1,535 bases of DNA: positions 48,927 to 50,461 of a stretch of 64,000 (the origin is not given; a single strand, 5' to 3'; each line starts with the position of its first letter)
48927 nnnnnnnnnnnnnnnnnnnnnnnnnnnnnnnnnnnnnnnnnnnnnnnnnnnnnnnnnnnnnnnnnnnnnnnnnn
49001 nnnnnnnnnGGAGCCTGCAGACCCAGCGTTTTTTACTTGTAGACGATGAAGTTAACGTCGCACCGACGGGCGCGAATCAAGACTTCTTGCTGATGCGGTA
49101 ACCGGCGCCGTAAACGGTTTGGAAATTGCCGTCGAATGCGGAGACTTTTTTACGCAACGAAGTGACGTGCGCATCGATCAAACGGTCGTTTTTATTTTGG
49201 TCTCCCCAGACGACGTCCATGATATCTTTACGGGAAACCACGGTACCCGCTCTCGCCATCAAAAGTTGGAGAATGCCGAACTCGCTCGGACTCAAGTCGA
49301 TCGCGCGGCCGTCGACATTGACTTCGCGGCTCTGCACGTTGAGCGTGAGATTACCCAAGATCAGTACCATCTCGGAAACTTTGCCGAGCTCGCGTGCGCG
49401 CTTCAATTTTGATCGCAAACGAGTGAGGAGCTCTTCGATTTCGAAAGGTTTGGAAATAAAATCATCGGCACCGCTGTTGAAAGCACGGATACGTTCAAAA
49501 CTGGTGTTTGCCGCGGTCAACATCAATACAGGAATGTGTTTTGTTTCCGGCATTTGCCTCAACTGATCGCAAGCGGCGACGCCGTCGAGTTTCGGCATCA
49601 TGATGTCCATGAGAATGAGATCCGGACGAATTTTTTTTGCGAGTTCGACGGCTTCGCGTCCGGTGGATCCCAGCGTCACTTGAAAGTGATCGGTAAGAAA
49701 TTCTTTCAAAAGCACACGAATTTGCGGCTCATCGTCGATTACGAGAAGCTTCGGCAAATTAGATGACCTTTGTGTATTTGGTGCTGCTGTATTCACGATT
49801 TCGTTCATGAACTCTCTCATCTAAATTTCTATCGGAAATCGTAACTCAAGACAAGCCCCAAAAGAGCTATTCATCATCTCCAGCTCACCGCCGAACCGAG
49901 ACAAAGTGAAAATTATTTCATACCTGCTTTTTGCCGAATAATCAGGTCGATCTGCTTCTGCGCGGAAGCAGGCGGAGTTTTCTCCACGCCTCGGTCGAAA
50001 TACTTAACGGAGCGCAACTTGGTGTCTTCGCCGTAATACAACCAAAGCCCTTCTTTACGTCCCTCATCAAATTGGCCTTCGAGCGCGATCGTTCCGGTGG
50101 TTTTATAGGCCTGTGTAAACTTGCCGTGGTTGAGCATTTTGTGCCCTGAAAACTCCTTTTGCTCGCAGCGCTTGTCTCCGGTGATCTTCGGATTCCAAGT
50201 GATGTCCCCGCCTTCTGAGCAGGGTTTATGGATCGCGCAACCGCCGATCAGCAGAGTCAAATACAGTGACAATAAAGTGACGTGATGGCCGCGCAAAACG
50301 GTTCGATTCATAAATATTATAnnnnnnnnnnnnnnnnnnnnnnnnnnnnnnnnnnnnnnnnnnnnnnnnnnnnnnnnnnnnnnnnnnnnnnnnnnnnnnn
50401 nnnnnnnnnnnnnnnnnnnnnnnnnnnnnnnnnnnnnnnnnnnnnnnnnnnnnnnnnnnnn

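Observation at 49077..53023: Minus-strand operon: HAD hydrolase, B12-binding radical SAM enzyme (CX4CX2C), MORN/YwqK-like lipoprotein and orphan OmpR regulator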

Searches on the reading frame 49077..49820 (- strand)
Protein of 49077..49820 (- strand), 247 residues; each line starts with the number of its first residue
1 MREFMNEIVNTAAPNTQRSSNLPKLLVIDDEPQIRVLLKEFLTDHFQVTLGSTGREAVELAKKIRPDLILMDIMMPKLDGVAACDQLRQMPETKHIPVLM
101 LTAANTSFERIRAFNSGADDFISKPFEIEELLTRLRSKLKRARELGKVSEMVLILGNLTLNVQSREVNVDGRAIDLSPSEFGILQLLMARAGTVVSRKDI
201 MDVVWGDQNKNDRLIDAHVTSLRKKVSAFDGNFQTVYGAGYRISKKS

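Call 3: search_protein_families(library=pfam, proteins=[window:49077-49820:-], max_evalue=0.01)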
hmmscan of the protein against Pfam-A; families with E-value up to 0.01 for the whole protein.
window:49077-49820:- (247 aa): 2 families
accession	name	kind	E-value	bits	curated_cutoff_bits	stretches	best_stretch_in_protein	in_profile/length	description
PF00072.30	Response_reg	-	1.1e-29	103.3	30.2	1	26-135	2-110/111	Response regulator receiver domain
PF00486.34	Trans_reg_C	-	2.1e-20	73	26.2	1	171-243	1-77/77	Transcriptional regulatory protein, C terminal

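Call 4: search_protein_families(library=ncbifam, proteins=[window:49077-49820:-], max_evalue=0.01)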
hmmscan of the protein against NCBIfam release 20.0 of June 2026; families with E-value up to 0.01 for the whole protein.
window:49077-49820:- (247 aa): 107 families (the best 25 are shown)
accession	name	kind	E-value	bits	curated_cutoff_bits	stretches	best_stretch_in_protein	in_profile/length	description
TIGR02154.1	PhoB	equivalog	4.2e-54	183.2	296.2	1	24-244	4-226/226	phosphate regulon transcriptional regulator PhoB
NF053854.1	RespRegPhoBBctds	equivalog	1.1e-50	172.1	270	1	25-243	1-224/225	two-component system response regulator PhoB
NF045944.1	ResRegRpaBCyano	equivalog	2.4e-49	167.8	330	1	26-243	1-227/229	response regulator transcription factor RpaB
NF040689.1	MtrAB_MtrA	equivalog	1.1e-48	165.5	300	1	25-243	1-218/219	MtrAB system response regulator MtrA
NF041733.1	resp_reg_CseB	equivalog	2.3e-43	148.2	350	1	25-244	3-227/228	two-component system response regulator CseB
NF007982.1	PRK10710.1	equivalog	2.8e-41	141.6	380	1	20-243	5-227/235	envelope stress response regulator BaeR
NF008296.0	PRK11083.1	equivalog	3.9e-41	140.9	273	1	23-244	4-226/228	two-component system response regulator CreB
NF033117.2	vanR_ACDEGLN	exception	8e-41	140.1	350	1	25-243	1-225/226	VanR-ABDEGLN family response regulator transcription factor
TIGR01387.1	cztR_silR_copR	subfamily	1.6e-40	139.1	279.2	1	25-242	1-217/218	heavy metal response regulator transcription factor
NF045991.1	RespRegCtrARhodob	equivalog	3.4e-39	134.9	350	1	25-243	3-221/224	response regulator transcription factor CtrA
NF007005.1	PRK09468.1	equivalog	4e-39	134.4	331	1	23-241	4-229/237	osmolarity response regulator transcription factor OmpR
NF041734.1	resp_reg_RppA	equivalog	1.6e-37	129.1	250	1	24-244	2-228/229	two-component system response regulator RppA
NF008199.0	PRK10955.1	equivalog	2.8e-37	128.8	341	1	24-243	3-228/232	envelope stress response regulator transcription factor CpxR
NF007546.0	PRK10161.1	equivalog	1.8e-36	125.8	471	1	24-245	4-227/229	phosphate response regulator transcription factor PhoB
NF040534.1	resp_reg_YycF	equivalog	2.6e-36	125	340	1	24-228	2-209/231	response regulator YycF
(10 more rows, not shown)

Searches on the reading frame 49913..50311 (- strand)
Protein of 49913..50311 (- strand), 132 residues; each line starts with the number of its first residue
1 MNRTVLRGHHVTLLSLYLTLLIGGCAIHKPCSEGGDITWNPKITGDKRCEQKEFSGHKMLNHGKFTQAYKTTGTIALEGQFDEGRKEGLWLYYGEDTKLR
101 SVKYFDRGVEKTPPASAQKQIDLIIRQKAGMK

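Call 3: search_protein_families(library=pfam, proteins=[window:49913-50308:-], max_evalue=0.01)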
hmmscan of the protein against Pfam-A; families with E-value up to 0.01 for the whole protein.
window:49913-50308:- (131 aa): 0 families

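Call 4: search_protein_families(library=ncbifam, proteins=[window:49913-50308:-], max_evalue=0.01)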
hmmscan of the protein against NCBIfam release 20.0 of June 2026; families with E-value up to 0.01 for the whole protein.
window:49913-50308:- (131 aa): 0 families

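Call 32: search_protein_families(library=pfam, proteins=[window:49913-50311:-], max_evalue=10)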
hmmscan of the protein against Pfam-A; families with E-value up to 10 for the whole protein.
window:49913-50311:- (132 aa): 0 families

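Call 48: find_homologous_proteins(query=window:49913-50311:-, max_evalue=0.001)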
Query window:49913-50311:- (132 aa): 44 proteins with E <= 0.001 among 45 candidates.
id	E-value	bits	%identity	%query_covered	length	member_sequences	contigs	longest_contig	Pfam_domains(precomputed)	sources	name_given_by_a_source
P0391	1.4e-85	302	100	100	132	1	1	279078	-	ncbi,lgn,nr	ncbi:MAG: hypothetical protein JST80_00245 [Bdellovibrionales bacterium]|nr:hypothetical protein [Bd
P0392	2.7e-66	240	80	100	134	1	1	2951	-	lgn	-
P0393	9.0e-59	215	75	92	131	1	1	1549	-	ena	-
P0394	9.0e-56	206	70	95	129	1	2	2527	-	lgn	-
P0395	2.1e-53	198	71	89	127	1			-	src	-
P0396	1.2e-52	195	70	87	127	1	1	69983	-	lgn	-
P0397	4.0e-52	194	69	90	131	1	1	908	-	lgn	-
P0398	6.8e-52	193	65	93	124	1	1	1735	-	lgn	-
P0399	2.9e-50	188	63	99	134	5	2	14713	-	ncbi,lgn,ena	-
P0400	9.2e-50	186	68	90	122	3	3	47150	-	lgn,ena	-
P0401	6.3e-49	183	68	87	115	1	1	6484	-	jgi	jgi:antitoxin component YwqK of YwqJK toxin-antitoxin module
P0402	5.6e-48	180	61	92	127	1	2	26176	-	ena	-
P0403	5.8e-48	180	63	91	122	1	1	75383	-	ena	-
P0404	6.7e-48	180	63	93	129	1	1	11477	-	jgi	-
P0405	1.4e-47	179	62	86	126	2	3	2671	-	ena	-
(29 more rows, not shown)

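Call 86: search_solved_structures(query=A6, max_evalue=10, show_alignments=2)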
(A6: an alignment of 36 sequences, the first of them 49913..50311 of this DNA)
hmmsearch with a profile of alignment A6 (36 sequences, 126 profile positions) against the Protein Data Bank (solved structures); distinct sequences matched with E-value up to 10: 3.
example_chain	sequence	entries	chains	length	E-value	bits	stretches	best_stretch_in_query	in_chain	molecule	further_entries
5doz_A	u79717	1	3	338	0.63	13.1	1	54-99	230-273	JamJ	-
5dov_A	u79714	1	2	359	0.67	13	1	54-99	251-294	JamJ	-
3kzs_A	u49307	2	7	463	1.2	12.1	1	59-105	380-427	DUF4038 domain-containing protein | Glycoside hydrolase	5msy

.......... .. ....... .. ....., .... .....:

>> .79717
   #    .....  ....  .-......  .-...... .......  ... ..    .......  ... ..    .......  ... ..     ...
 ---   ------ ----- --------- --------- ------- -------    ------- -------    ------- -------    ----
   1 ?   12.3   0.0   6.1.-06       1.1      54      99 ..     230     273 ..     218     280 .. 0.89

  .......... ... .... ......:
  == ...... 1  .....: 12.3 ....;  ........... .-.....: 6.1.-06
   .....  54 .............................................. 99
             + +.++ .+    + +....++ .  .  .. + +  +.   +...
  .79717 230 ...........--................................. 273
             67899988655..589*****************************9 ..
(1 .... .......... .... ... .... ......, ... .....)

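Call 87: search_protein_families(library=pfam, alignment_id=A6, max_evalue=1)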
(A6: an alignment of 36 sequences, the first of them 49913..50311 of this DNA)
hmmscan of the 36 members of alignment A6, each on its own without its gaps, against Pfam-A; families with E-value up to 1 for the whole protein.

A. member 1, window:49913-50311:- (132 aa): 0 families

B. families by the number of members that match (of 36 scanned): 9 families
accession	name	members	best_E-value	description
PF07661.19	MORN_2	15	0.00083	MORN repeat variant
PF00379.29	Chitin_bind_4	2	0.025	Insect cuticle protein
PF17164.10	DUF5122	1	0.025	Domain of unknown function (DUF5122) beta-propeller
PF24488.1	DUF7584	1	0.13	Domain of unknown function (DUF7584)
PF06522.17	B12D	1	0.13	NADH-ubiquinone reductase complex 1 MLRQ subunit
PF20487.3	DUF6726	1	0.14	Family of unknown function (DUF6726)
PF06938.16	DUF1285_N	1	0.21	Domain of unknown function (DUF1285), N-terminal domain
PF06155.17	GBBH-like_N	1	0.22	Gamma-butyrobetaine hydroxylase-like, N-terminal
PF13392.12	HNH_3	1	0.71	HNH endonuclease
